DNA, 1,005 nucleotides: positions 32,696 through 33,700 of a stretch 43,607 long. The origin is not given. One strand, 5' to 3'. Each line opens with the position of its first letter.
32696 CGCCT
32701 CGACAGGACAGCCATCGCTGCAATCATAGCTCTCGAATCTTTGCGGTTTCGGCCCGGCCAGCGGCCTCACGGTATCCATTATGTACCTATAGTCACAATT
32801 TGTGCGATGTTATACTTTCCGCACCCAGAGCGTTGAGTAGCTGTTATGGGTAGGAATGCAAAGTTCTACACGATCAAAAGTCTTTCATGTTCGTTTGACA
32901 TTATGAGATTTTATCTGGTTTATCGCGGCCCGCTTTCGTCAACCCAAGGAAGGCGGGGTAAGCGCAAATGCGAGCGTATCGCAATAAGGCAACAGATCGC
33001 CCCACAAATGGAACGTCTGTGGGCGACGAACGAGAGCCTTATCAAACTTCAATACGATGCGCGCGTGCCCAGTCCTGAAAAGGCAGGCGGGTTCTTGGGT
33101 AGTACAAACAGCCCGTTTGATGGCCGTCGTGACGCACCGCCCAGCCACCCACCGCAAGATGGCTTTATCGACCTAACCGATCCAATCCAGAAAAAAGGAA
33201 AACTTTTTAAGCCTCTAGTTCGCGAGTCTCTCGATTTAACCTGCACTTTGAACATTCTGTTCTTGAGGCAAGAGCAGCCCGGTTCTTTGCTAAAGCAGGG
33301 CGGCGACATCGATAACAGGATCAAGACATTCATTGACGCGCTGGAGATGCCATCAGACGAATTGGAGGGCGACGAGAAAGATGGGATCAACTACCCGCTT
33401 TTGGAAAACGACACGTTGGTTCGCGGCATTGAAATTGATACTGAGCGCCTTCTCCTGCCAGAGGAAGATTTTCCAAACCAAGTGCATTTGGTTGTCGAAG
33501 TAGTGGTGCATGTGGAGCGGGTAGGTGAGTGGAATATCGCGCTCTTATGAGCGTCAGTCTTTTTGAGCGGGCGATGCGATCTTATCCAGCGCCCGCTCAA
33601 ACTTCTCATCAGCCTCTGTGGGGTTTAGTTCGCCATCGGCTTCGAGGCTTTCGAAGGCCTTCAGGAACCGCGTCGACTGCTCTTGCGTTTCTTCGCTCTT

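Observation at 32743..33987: A 1.18-kb AT-richer cassette, bounded by 64-bp direct repeats, splits hxlR from its divergent partner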

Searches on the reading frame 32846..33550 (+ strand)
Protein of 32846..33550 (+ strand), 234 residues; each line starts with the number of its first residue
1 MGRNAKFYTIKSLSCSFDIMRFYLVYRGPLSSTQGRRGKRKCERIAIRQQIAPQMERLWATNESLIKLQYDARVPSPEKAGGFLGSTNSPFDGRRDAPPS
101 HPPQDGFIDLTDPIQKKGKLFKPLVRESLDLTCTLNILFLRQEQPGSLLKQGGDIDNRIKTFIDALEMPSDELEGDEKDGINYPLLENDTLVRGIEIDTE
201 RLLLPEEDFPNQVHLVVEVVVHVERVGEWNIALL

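Call 6: search_protein_families(library=pfam, proteins=[window:32846-33550:+], max_evalue=0.01)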
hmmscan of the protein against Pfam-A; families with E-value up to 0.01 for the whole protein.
window:32846-33550:+ (234 aa): 0 families

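Call 10: find_homologous_proteins(query=window:32846-33550:+)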
Query window:32846-33550:+ (234 aa): 108 proteins with E <= 0.001 among 250 candidates.
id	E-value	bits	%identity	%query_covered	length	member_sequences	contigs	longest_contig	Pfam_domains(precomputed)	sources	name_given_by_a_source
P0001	8.6e-154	528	100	100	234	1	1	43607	-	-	-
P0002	2.2e-125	435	80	98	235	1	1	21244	-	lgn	-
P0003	2.6e-101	356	66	100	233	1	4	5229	-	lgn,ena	-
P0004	1.3e-100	354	75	92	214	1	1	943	-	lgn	-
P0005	2.9e-99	350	65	100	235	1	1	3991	-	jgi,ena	-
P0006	1.7e-98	347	74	92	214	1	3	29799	-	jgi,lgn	jgi:hypothetical protein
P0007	2.7e-97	343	65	100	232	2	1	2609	-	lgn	-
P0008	9.0e-97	341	71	92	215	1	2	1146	-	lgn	-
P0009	3.7e-95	336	65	100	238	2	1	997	-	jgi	jgi:hypothetical protein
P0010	2.8e-93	330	68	92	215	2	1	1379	-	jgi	-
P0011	2.1e-92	327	67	92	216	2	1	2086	-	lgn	-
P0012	3.2e-92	327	70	92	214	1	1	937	-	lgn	-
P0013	6.0e-91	322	63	99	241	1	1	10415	-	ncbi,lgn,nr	ncbi:MAG: hypothetical protein PHS60_02400 [Zavarzinia sp.]|nr:hypothetical protein [Zavarzinia sp.]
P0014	1.7e-90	321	69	92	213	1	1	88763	-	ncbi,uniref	ncbi:hypothetical protein [Consotaella aegiceratis]|uniref:hypothetical protein n=1 Tax=Consotaella 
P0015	3.6e-90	320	69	92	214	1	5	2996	-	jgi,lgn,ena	jgi:hypothetical protein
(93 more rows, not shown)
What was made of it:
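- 32903..33550 (+): Passenger gene. The longest ORF starts at 32846 (234 aa); most homologues start at the Met at 32903 (215 aa). It belongs to a conserved family with a RusA-like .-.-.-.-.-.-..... motif. 107 homologues (call 10).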

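Call 11: find_encoding_contigs(protein=P0002, flank=6000, max_places=3)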
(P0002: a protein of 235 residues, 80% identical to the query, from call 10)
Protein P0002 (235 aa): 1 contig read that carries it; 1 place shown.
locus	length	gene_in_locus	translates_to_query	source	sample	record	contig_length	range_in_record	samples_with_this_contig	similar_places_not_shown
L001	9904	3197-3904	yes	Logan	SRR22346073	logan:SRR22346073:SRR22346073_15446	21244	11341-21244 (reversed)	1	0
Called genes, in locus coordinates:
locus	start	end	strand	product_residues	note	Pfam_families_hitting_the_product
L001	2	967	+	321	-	?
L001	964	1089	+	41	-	-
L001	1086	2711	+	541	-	PF00682:HMGL-like, PF22617:HCS_D2, PF08502:LeuA_dimer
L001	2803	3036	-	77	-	-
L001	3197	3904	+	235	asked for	-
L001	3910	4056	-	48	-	-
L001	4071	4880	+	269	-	PF12686:DUF3800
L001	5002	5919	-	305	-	PF12760:Zn_ribbon_IS1595, PF12762:DDE_Tnp_IS1595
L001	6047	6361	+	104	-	PF00893:Multi_Drug_Res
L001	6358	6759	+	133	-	-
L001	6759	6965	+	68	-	PF13560:HTH_31, PF12844:HTH_19, PF13443:HTH_26 (weak), PF01381:HTH_3, PF13412:HTH_24 (weak)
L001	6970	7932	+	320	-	PF00561:Abhydrolase_1, PF12146:Hydrolase_4, PF12697:Abhydrolase_6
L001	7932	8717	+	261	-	PF00494:SQS_PSY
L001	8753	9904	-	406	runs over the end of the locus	PF07690:MFS_1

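Call 12: find_encoding_contigs(protein=P0006, flank=6000, max_places=3)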
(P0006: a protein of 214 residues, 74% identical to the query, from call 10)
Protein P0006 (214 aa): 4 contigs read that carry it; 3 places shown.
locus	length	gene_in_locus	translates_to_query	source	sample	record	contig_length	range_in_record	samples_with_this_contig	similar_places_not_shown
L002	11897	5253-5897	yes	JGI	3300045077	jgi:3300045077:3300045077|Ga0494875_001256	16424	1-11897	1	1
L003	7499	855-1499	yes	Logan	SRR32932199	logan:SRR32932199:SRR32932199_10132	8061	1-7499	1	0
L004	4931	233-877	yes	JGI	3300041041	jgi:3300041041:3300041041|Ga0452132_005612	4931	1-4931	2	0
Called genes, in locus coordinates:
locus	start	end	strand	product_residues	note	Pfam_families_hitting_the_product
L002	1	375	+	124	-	?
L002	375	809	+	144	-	PF05866:RusA (faint)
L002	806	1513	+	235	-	-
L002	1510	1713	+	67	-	-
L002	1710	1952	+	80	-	PF01844:HNH, PF14279:HNH_5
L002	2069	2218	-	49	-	-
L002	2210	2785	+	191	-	-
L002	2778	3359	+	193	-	-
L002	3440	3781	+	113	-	PF08299:Bac_DnaA_C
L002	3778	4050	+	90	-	-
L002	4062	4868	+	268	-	-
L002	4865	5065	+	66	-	-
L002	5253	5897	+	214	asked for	-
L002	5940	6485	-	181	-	-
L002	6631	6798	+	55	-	-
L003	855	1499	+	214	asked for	-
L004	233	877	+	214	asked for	-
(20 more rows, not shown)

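Call 13: find_encoding_contigs(protein=P0014, flank=6000, max_places=3)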
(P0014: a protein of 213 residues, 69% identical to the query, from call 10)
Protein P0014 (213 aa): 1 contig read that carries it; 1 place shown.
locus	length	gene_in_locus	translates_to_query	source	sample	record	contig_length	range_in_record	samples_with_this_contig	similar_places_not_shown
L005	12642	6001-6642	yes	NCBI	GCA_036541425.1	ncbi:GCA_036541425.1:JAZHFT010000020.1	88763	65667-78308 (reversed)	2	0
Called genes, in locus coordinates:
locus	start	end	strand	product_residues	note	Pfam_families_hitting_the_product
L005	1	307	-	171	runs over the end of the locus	PF04314:LpqE-like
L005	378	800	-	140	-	-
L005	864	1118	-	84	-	PF10073:GapR_DNA-bd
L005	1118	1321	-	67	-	-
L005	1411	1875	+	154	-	PF06282:DUF1036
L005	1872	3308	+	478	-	PF00224:PK, PF02887:PK_C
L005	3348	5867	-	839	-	PF04851:ResIII (faint), PF00270:DEAD, PF00271:Helicase_C, PF19306:WHD_Lhr, PF08494:DEAD_assoc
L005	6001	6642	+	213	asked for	-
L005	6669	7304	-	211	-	PF02588:YitT_membrane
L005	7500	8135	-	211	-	PF02588:YitT_membrane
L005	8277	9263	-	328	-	PF07719:TPR_2 (faint), PF13432:TPR_16 (weak), PF05401:NodS, PF13489:Methyltransf_23, PF13847:Methyltransf_31, PF08241:Methyltransf_11, PF08242:Methyltransf_12, PF13649:Methyltransf_25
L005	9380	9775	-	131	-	PF11964:SpoIIAA-like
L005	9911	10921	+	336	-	PF12706:Lactamase_B_2 (faint)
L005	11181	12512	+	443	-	PF03605:DcuA_DcuB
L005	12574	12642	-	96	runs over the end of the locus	PF02661:Fic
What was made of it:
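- Closest known: RusA Holliday-junction resolvase. Different: It rides on a transposon, or occurs as a phage gene or a solitary chromosomal gene (calls 12, 13).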

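Call 32: search_protein_families(library=phrogs, proteins=[window:32846-33550:+], max_evalue=0.1)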
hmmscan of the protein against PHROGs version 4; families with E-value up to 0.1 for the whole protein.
window:32846-33550:+ (234 aa): 0 families

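Call 33: search_protein_families(library=padloc, proteins=[window:32846-33550:+, L001:4071-4880:+], max_evalue=0.1)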
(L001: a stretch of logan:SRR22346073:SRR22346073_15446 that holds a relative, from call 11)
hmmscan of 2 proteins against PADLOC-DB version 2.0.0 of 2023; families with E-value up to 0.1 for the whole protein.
window:32846-33550:+ (234 aa): 0 families

L001:4071-4880:+ (269 aa): 1 family
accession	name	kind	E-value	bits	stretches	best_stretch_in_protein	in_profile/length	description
PDLC03707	HEase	-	0.014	10.4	1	21-86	419-482/1671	homing endonuclease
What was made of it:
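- Tried and rejected: PHROGs and PADLOC returned nothing for the passenger gene or the small ORF (calls 32, 33).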

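Call 38: search_solved_structures(query=A1, max_evalue=10, show_alignments=2)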
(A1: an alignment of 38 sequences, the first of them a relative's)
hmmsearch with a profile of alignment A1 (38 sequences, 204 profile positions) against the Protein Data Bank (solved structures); distinct sequences matched with E-value up to 10: 3.
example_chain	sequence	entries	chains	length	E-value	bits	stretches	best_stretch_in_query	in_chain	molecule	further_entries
6syn_A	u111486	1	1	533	0.48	13.5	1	110-149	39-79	Peptidoglycan D,D-transpeptidase FtsI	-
6tud_AAA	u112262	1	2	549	0.49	13.4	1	110-149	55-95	Peptidoglycan D,D-transpeptidase FtsI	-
9h1z_A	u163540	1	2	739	0.53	13.3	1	6-43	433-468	2'-5'-oligoadenylate synthase 2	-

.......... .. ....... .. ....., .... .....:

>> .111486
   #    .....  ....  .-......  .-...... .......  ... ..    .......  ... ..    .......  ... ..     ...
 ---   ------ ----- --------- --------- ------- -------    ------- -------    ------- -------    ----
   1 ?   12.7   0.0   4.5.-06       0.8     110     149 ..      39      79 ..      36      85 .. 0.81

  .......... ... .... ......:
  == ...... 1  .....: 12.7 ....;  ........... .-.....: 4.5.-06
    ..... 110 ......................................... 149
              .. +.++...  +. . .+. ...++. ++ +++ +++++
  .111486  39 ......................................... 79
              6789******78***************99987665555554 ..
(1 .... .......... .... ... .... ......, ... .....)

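Call 40: search_protein_families(library=pfam, alignment_id=A1, max_evalue=1)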
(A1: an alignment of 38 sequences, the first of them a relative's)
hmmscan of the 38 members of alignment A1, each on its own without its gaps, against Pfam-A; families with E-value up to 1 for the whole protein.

A. member 1, P0001 (234 aa): 0 families

B. families by the number of members that match (of 38 scanned): 8 families
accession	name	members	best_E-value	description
PF05866.16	RusA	18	0.039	Endodeoxyribonuclease RusA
PF22817.2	ApeP-like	1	0.013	ApeP dehydratase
PF21862.1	CiaD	1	0.074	CiaD-like protein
PF02144.21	Rad1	1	0.1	Repair protein Rad1/Rec1/Rad17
PF24925.1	DUF7746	1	0.13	Domain of unknown function (DUF7746)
PF18694.6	TDP-43_N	1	0.18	TAR DNA-binding protein 43, N-terminal domain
PF15752.10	DUF4688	1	0.18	Domain of unknown function (DUF4688)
PF11734.13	TilS_C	1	0.21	TilS substrate C-terminal domain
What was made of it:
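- On RusA resolvase family (passenger protein): 18 of 38 family members give weak RusA hits, best E 0.039 (call 40).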

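Call 43: predict_structure(alignment_id=A1)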
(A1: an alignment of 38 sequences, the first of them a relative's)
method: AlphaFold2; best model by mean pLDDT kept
length: 234 residues; sequences in the alignment: 38
mean_pLDDT: 87.0   pTM: 0.83
mean pLDDT of the five models: 87.0, 85.7, 85.4, 84.6, 83.8
residues with pLDDT >= 90: 135; 70-90: 67; 50-70: 31; < 50: 1
segments of 3 or more residues with pLDDT < 50: none
pLDDT, mean of each block of 10 residues (from residue 1): 59 69 96 83 95 97 92 87 62 78 92 96 97 97 76 84 95 89 97 95 81 95 90 83
secondary structure, 60 per line:
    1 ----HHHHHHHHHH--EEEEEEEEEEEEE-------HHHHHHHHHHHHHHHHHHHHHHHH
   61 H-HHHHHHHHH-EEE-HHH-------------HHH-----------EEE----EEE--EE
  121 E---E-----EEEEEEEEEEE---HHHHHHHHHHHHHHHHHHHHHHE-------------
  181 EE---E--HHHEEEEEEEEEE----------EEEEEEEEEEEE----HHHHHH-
elements in order: H5-14 E17-29 H37-61 H63-71 E73-75 E107-109 E114-116 E119-121 E131-141 H145-166 E192-201 E212-223 H228-233
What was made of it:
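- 32903..33550 (+): AF2 model has pLDDT 87 (call 43).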

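Call 46: fold_search(model_id=the predicted structure, library=pdb)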
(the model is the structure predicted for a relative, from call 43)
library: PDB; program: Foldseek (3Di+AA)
matches with E <= 10: 764; with E <= 0.001: 0
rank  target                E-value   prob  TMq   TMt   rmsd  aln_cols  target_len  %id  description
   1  3vti_C                2.4e-02  0.30  0.16  0.13   7.6        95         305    8  Crystal structure of HypE-HypF complex (released 2012-07-04)
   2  3b6n                  4.6e-02  0.28  0.17  0.23   7.7        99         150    9  Crystal structure of 2C-methyl-D-erythritol 2,4-cyclodiphosphate synthase PV003920 from Plasmodium vivax (released 2007-11-20)
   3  5esv_G                4.9e-02  0.28  0.15  0.18   8.6       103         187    9  Crystal Structure of Broadly Neutralizing Antibody CH03, Isolated from Donor CH0219, in Complex with Scaffolded Trimer (released 2015-12-16)
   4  4c8g_B                5.2e-02  0.33  0.18  0.24   7.1       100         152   12  IspF (Burkholderia cenocepacia) CMP complex (released 2014-01-08)
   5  2zod_A                5.2e-02  0.09  0.14  0.11  14.3       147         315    8  Crystal structure of selenophosphate synthetase from Aquifex aeolicus (released 2008-05-27)
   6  9k05_A                5.6e-02  0.54  0.17  0.13   6.2        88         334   12  Crystal structure of Pyrococcus abyssi AIR synthetase N186A mutant bound to FGAR and AMP (released 2025-10-15)
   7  9vnv_A                5.6e-02  0.30  0.16  0.13   7.1        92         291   11  Crystal structure of Pyrococcus abyssi AIR synthetase with an N-terminal 43-residues deletion (released 2026-02-11)
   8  2pmp                  6.0e-02  0.30  0.18  0.23   7.7        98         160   10  Structure of 2C-methyl-D-erythritol 2,4-cyclodiphosphate synthase from the isoprenoid biosynthetic pathway of Arabidopsi (released 2007-09-18)
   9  4c8i_A                6.0e-02  0.28  0.17  0.24   7.0        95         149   13  IspF (Burkholderia cenocepacia) citrate complex (released 2014-01-08)
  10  2z1u                  6.0e-02  0.15  0.14  0.10   8.6        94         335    8  Crystal Structure of Hydrogenase Maturation Protein HypE in complex with ATP (released 2007-10-09)
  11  8qv2_b                6.0e-02  0.11  0.13  0.08  20.9       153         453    9  Structure of the native y-Tubulin Ring Complex (yTuRC) capping microtubule minus ends at the spindle pole body (released 2024-04-24)
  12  3f0g_E                6.4e-02  0.30  0.18  0.25   7.3       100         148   10  Co-crystal structure of 2C-methyl-D-erythritol 2,4-cyclodiphosphate synthase with CMP (released 2008-11-04)
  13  6qvp_D                6.4e-02  0.21  0.15  0.25   8.3        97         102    7  Crystal structure of the peptidoglycan-binding domain of SiiA from Salmonella enterica (released 2019-08-28)
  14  9k03_A                6.8e-02  0.60  0.18  0.14   4.5        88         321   10  Crystal structure of Pyrococcus abyssi AIR synthetase H239A mutant bound to AMPPNP (released 2025-10-15)
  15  5vk4_B                6.8e-02  0.41  0.18  0.14   7.0        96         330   10  Crystal structure of a phosphoribosylformylglycinamidine cyclo-ligase from Neisseria gonorrhoeae bound to AMPPNP and m (released 2017-05-10)
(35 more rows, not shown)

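Call 50: fold_search(model_id=the predicted structure, library=viral)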
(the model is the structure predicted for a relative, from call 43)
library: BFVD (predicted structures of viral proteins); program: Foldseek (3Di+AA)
matches with E <= 10: 125; with E <= 0.001: 0
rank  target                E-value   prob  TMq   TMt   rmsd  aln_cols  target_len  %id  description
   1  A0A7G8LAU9            2.9e-03  0.89  0.20  0.25   6.5       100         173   11  (no name in the UniProt tables at hand)
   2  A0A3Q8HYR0            3.3e-03  1.00  0.35  0.50   7.9       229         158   10  (no name in the UniProt tables at hand)
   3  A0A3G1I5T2            3.3e-03  1.00  0.37  0.52   6.6       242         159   10  (no name in the UniProt tables at hand)
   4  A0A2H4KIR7            3.7e-03  0.97  0.25  0.41   9.8       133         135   12  (no name in the UniProt tables at hand)
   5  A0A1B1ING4            6.2e-03  0.95  0.20  0.30   5.1        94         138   12  (no name in the UniProt tables at hand)
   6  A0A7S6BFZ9            7.1e-03  0.75  0.26  0.30  10.8       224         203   12  RusA-like resolvase [Arthrobacter phage Jinkies]
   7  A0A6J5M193            8.0e-03  0.99  0.21  0.34   6.1        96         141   14  Rus Holliday junction resolvase [uncultured Caudovirales phage]
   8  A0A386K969            8.0e-03  0.80  0.24  0.37   9.3       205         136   10  RusA-like resolvase [Arthrobacter phage KBurrousTX]
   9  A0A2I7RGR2            9.2e-03  0.91  0.24  0.43  10.1       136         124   11  (no name in the UniProt tables at hand)
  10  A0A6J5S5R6            9.2e-03  0.30  0.17  0.23  10.2       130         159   15  Uncharacterized protein [uncultured Caudovirales phage]
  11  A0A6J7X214            9.8e-03  0.69  0.25  0.35  16.3       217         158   12  Crossover junction endodeoxyribonuclease, RusA-like [uncultured Caudovirales phage]
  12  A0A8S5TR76            1.1e-02  0.92  0.20  0.26   7.9       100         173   15  Endodeoxyribonuclease RusA [Siphoviridae sp. ctss15]
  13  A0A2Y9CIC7            1.2e-02  0.69  0.26  0.41  10.5       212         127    8  Putative RusA superfamily protein [Hot spring virus BHS2]
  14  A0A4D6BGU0            1.4e-02  0.99  0.21  0.43   3.9        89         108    8  (no name in the UniProt tables at hand)
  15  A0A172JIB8            1.4e-02  0.92  0.21  0.24   7.3       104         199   13  Holliday junction resolvase RusA [Bacillus phage AR9]
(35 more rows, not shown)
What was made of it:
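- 32903..33550 (+): Top BFVD Foldseek hits are RusA-like resolvases at E 3e-3 to 1e-2 (call 50); nothing in PDB (calls 38, 46).
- On RusA resolvase family (passenger protein): BFVD neighbours are RusA-like at E 3e-3 to 1e-2 (call 50).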

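Call 61: find_encoding_contigs(protein=P0003, flank=4000, max_places=4)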
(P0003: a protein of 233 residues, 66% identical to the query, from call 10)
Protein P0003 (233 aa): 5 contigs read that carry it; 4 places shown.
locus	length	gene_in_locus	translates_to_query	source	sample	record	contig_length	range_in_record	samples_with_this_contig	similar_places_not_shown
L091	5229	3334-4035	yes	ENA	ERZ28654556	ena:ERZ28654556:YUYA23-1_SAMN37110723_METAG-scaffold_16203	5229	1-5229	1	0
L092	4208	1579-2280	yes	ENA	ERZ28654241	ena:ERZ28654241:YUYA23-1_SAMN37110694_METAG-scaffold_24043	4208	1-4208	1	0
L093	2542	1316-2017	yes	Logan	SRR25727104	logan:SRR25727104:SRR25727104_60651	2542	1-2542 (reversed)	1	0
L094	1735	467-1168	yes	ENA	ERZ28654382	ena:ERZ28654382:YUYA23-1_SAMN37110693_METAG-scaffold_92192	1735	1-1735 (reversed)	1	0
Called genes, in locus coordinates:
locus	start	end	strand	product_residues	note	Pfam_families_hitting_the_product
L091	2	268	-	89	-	?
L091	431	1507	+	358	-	PF00817:IMS, PF11798:IMS_HHH (weak), PF21999:IMS_HHH_1 (weak), PF11799:IMS_C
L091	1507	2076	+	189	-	PF13532:2OG-FeII_Oxy_2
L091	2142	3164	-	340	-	PF16289:PIN_12, PF18476:PIN_8 (weak)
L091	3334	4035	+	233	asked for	-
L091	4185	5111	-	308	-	PF12760:Zn_ribbon_IS1595, PF12762:DDE_Tnp_IS1595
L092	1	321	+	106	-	?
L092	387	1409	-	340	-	PF16289:PIN_12, PF18476:PIN_8 (weak)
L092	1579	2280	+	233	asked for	-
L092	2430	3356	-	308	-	PF12760:Zn_ribbon_IS1595, PF12762:DDE_Tnp_IS1595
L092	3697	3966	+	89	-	PF00196:GerE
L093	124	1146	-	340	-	PF16289:PIN_12, PF18476:PIN_8 (weak)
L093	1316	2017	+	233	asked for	-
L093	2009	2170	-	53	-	-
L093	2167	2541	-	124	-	?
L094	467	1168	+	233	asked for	-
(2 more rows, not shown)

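Call 62: find_encoding_contigs(protein=P0013, flank=4000, max_places=2)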
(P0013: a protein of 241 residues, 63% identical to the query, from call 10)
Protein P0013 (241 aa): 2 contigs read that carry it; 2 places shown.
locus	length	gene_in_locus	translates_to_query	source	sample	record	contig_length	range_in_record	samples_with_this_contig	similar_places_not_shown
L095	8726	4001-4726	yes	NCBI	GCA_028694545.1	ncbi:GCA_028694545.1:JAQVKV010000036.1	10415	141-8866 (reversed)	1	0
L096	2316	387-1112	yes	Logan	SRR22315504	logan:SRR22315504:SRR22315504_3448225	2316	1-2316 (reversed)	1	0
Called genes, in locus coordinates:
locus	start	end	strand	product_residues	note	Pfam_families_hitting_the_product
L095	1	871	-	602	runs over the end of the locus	PF00005:ABC_tran, PF01926:MMR_HSR1 (faint), PF02463:SMC_N (faint), PF13304:AAA_21 (faint), PF13401:AAA_22 (faint), PF13476:AAA_23 (faint), PF00005:ABC_tran, PF16326:ABC_tran_CTD, +2 more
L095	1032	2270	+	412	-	PF00155:Aminotran_1_2, PF12897:Asp_aminotransf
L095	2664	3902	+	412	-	-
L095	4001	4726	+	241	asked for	-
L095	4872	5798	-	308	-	PF12760:Zn_ribbon_IS1595, PF12762:DDE_Tnp_IS1595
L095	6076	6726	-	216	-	PF00440:TetR_N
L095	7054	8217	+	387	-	-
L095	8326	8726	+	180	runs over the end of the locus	?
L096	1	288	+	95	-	?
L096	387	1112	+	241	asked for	-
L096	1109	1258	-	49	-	-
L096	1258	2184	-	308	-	PF12760:Zn_ribbon_IS1595, PF12762:DDE_Tnp_IS1595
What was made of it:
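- On IS1595-family transposable element: It is present in the intact relatives in L001, L091, L092, L095 and L096 (calls 11, 61, 62).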

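Call 71: search_dna_similar(query=window:32903-33550:+, collection=plasmids, mode=protein, max_rows=12)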
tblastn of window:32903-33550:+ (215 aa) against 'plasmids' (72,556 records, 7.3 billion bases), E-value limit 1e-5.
Records with a match: 2; places in all: 2; records where one place covers at least 80% of the query: 2.
Best place of each record, by identity: <60% 2.
By first word of the organism name: Nostoc 1; Nitrosococcus 1.
By predicted mobility (MOB-suite, as given by PLSDB): non-mobilizable 2.
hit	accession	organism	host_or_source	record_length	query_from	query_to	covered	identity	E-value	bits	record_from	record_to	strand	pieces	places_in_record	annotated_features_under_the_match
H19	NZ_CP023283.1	Nostoc sp. CENA543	cell culture,Brazilian saline-alkaline ...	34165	1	189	88%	32.1%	6e-13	74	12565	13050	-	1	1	hypothetical protein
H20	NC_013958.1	Nitrosococcus halophilus Nc 4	-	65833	1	184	86%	30.9%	5e-12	71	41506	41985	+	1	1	hypothetical protein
